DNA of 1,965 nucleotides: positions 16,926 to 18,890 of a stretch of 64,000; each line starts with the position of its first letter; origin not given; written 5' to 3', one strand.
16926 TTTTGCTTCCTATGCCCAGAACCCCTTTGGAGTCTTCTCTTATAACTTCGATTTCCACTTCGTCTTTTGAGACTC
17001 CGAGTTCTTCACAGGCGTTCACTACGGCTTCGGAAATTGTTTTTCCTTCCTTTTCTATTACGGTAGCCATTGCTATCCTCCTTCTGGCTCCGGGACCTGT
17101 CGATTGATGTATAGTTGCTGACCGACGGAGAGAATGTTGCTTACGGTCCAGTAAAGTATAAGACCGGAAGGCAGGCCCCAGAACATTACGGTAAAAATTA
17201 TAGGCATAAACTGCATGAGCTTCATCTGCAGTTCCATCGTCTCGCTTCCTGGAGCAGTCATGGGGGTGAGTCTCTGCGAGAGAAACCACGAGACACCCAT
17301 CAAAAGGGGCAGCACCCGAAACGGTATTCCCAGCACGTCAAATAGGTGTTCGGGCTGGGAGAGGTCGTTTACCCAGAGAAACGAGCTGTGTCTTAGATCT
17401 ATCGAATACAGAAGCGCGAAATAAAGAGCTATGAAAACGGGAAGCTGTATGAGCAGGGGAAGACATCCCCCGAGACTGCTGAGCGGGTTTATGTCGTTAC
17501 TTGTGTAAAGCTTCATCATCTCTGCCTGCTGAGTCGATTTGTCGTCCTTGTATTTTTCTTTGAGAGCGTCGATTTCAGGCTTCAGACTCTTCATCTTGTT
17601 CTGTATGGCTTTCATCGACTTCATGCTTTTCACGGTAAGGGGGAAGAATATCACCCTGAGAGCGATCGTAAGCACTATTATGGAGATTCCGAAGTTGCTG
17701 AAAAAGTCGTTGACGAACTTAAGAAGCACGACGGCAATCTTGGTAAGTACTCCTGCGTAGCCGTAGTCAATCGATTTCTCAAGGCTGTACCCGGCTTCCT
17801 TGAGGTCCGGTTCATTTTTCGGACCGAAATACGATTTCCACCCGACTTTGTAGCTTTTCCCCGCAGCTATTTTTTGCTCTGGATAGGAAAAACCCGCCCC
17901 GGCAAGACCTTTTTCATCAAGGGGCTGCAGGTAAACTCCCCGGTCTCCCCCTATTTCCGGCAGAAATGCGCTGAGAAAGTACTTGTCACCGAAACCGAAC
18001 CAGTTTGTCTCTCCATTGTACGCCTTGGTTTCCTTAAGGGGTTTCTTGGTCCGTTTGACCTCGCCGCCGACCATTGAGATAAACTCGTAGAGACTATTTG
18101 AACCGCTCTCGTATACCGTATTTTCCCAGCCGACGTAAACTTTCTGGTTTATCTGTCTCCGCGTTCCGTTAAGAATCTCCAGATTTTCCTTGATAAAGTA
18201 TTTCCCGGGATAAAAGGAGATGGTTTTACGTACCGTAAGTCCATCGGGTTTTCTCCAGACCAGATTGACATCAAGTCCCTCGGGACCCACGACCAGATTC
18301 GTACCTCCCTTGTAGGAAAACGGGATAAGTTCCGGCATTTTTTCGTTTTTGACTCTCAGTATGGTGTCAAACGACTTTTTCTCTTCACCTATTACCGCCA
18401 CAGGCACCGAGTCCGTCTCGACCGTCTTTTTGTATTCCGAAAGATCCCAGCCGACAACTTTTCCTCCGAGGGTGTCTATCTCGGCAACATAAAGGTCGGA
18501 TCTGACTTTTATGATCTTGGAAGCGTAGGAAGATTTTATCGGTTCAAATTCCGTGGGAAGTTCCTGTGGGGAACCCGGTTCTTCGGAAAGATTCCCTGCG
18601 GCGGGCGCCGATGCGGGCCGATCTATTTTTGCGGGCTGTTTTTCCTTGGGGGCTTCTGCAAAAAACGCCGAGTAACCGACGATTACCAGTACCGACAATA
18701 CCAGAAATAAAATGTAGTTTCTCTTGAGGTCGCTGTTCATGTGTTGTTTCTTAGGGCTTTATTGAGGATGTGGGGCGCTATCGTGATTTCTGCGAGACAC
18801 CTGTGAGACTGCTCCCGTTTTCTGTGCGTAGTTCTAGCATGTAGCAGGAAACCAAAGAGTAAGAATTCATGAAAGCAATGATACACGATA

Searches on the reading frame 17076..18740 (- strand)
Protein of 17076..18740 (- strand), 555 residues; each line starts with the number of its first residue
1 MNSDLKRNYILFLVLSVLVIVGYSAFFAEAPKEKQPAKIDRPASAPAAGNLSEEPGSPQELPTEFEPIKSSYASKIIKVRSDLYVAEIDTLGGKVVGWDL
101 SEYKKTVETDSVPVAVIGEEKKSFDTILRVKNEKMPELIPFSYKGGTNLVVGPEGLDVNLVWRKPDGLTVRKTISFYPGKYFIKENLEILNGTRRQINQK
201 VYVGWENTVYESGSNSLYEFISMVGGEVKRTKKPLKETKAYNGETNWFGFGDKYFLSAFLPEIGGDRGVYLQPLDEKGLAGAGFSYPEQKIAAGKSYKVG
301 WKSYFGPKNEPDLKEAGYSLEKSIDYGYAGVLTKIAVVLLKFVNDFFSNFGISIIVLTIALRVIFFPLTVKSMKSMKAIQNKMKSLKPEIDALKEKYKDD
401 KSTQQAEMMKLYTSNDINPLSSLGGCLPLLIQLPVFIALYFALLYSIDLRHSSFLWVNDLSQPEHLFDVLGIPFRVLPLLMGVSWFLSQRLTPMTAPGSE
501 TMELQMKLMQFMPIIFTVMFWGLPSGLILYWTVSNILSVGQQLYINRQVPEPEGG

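Call 35: search_protein_families(library=pfam, proteins=[window:17076-18740:-], max_evalue=0.00001)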
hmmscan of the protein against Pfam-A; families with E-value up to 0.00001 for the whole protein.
window:17076-18740:- (555 aa): 2 families
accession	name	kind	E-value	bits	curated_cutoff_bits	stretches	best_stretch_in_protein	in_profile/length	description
PF02096.25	60KD_IMP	-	3.7e-58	196.6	35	1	350-547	1-163/163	60Kd inner membrane protein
PF14849.12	YidC_periplas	-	2.7e-38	132.9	24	1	77-335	2-279/283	YidC periplasmic domain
